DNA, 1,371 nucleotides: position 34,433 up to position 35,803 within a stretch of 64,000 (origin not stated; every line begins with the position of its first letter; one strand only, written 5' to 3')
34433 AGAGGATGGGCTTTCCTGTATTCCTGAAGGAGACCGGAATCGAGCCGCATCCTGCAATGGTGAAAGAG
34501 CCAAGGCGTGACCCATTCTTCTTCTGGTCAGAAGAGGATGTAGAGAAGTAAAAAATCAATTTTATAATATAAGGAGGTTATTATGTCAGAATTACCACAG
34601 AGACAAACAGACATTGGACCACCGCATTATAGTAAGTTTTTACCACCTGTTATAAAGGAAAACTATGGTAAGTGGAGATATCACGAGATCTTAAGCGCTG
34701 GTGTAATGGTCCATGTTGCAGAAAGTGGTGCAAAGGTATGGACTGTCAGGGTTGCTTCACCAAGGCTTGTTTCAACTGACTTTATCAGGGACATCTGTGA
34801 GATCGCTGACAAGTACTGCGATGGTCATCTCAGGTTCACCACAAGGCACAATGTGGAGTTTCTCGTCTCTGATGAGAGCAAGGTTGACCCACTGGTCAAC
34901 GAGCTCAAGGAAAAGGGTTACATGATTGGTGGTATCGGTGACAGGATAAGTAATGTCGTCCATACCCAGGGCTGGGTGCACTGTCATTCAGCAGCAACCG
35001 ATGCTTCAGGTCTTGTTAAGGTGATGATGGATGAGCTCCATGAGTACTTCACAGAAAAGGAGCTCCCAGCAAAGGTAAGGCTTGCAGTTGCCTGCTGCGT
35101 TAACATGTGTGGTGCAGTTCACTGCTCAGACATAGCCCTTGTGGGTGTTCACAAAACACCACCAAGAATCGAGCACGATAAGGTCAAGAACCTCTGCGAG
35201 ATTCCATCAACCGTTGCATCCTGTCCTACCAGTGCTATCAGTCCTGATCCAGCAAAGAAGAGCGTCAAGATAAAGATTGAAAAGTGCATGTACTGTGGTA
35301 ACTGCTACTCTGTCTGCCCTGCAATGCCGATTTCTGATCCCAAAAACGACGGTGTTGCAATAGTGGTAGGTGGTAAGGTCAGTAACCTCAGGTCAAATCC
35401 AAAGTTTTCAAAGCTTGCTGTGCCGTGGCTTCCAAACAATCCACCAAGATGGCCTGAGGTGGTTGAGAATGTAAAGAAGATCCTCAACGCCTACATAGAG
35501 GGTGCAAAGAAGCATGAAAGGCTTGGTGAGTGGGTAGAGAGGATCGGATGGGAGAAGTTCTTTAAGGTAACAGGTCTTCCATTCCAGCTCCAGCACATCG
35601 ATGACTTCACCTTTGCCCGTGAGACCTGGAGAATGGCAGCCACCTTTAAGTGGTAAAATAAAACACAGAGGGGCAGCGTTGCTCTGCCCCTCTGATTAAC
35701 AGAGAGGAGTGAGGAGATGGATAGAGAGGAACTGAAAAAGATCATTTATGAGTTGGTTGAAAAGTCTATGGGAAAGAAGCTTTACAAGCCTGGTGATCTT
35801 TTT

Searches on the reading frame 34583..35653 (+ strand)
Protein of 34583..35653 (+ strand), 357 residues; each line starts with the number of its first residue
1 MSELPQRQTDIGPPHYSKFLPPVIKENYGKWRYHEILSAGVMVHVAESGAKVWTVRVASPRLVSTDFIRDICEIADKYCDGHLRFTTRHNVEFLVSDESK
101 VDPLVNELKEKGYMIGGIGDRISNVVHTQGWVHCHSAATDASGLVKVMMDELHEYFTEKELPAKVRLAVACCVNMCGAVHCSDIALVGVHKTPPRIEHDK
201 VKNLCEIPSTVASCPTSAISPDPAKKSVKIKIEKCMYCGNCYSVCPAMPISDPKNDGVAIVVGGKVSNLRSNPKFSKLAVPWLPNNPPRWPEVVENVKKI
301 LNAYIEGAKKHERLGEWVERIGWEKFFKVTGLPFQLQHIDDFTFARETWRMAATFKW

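Call 27: search_protein_families(library=ncbifam, proteins=[window:34583-35653:+], max_evalue=0.001)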
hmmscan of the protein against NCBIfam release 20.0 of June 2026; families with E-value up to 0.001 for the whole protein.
window:34583-35653:+ (357 aa): 13 families
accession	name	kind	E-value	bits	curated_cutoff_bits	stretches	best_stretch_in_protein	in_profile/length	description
TIGR02066.1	dsrB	equivalog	2.4e-154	513.4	341.5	1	23-357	1-341/341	dissimilatory-type sulfite reductase subunit beta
TIGR02064.1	dsrA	equivalog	5.6e-39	134.1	392.85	1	48-338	77-374/402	dissimilatory-type sulfite reductase subunit alpha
TIGR02912.1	sulfite_red_C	equivalog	2.4e-16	59.6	324.1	1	48-330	18-296/314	sulfite reductase subunit C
NF007126.0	PRK09567.1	equivalog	1.1e-09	37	523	1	43-190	366-509/595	NirA family protein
NF007125.0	PRK09566.1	equivalog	2.3e-09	36.3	594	1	51-190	322-456/513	ferredoxin--nitrite reductase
NF010369.0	PRK13795.1-4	equivalog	5.6e-06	24.9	1086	1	210-254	584-628/633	hypothetical protein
NF010029.0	PRK13504.1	equivalog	7.2e-06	24.6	457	1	53-189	362-502/575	NADPH-dependent assimilatory sulfite reductase hemoprotein subunit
TIGR02700.1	flavo_MJ0208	hypoth_equivalog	2e-05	23.9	251.35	1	189-254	137-198/234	dihydromethanopterin reductase (acceptor)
TIGR04105.1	FeFe_hydrog_B1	subfamily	2.7e-05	23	450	1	212-252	168-207/462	monomeric [FeFe] hydrogenase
NF006221.0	PRK08348.1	subfamily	3.4e-05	23.5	124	1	210-250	52-92/136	NADH-plastoquinone oxidoreductase subunit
NF058577.1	FdxA_fam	equivalog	0.00011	22.4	65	1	212-247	17-50/52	4Fe-4S ferredoxin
TIGR02374.1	nitri_red_nirB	equivalog_domain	0.00093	17.7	578.35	0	68-191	576-695/794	nitrite reductase large subunit NirB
TIGR02951.1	DMSO_dmsB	equivalog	0.00098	19.2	214.1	0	203-247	65-109/161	DMSO/selenate family reductase complex B subunit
